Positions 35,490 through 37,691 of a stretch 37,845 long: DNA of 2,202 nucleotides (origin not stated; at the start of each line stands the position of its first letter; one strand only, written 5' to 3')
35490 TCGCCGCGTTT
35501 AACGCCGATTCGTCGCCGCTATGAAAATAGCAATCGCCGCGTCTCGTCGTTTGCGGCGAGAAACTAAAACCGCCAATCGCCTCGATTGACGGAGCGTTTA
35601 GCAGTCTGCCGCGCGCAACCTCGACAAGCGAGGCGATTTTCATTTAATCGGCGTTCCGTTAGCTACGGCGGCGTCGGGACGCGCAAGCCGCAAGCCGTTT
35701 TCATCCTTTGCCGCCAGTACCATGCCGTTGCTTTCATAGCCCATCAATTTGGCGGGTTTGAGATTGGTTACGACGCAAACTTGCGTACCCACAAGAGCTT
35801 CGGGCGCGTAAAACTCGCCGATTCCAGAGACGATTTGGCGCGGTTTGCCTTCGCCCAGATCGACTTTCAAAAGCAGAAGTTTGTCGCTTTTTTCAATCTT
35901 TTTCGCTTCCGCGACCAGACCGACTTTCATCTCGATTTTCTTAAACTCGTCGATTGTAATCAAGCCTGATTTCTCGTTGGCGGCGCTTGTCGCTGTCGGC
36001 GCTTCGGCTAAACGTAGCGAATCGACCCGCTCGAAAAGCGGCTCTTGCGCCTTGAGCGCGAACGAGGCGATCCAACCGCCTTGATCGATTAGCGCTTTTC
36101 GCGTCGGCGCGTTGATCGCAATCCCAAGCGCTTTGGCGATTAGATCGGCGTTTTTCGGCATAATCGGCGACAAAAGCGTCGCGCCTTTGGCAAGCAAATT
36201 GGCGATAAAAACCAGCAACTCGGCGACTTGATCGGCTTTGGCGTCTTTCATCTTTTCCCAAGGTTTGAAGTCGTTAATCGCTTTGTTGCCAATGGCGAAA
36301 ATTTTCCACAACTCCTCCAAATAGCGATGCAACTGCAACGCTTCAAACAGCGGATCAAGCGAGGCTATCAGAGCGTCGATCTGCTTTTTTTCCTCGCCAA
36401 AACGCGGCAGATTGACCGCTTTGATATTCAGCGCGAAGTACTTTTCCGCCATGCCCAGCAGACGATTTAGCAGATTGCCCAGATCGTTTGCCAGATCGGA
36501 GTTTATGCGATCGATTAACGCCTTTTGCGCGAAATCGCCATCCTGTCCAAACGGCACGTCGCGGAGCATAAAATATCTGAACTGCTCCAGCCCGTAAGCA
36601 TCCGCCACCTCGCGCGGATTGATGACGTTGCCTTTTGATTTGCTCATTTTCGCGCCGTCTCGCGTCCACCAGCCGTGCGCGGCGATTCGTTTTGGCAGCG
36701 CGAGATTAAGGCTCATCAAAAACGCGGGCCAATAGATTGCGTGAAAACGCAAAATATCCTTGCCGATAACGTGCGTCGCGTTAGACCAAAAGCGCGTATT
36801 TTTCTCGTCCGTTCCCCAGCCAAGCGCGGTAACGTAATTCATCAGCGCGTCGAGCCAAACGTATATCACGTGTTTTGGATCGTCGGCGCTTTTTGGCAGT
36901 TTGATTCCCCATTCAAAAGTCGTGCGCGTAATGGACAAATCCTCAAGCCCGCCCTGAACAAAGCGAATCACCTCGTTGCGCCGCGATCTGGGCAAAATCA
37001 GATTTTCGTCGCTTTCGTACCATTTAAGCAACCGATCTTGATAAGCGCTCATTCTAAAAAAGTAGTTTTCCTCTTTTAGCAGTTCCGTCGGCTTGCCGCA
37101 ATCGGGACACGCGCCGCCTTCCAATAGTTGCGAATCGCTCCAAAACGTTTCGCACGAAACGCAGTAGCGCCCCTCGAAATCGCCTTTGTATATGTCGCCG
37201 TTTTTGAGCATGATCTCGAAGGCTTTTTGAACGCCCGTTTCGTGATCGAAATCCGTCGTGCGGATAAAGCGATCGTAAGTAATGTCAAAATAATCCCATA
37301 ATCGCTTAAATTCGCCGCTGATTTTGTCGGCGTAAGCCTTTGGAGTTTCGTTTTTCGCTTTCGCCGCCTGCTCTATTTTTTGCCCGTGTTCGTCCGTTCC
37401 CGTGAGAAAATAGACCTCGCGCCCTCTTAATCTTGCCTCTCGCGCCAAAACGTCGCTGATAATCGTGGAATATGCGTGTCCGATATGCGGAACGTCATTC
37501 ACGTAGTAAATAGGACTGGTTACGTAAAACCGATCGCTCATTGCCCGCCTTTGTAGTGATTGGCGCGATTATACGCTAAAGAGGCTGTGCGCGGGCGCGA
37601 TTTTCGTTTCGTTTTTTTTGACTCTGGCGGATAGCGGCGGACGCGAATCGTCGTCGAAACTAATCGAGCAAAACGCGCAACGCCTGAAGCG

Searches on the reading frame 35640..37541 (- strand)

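Call 49: search_protein_families(library=pfam, proteins=[window:35640-37541:-], max_evalue=0.001)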
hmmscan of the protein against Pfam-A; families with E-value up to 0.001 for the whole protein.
window:35640-37541:- (633 aa): 6 families
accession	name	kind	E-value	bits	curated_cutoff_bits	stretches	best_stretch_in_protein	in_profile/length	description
PF09334.17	tRNA-synt_1g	-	1.3e-112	376.8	20.1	2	148-361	172-390/391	tRNA synthetases class I (M)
PF01588.26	tRNA_bind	-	1.1e-29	102.8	27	1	538-630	1-95/96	Putative tRNA binding domain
PF00133.28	tRNA-synt_1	-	1.3e-28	100.3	22.7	2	4-217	24-245/414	tRNA synthetases class I (I, L, M and V)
PF01406.26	tRNA-synt_1e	-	3.1e-11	43.6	27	1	14-120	19-124/301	tRNA synthetases class I (C) catalytic domain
PF19303.5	Anticodon_3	-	5.7e-07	30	23.5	1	386-475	16-104/152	Anticodon binding domain of methionyl tRNA ligase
PF01921.24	tRNA-synt_1f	-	3.9e-05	23.2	27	0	294-330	278-314/360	tRNA synthetases class I (K)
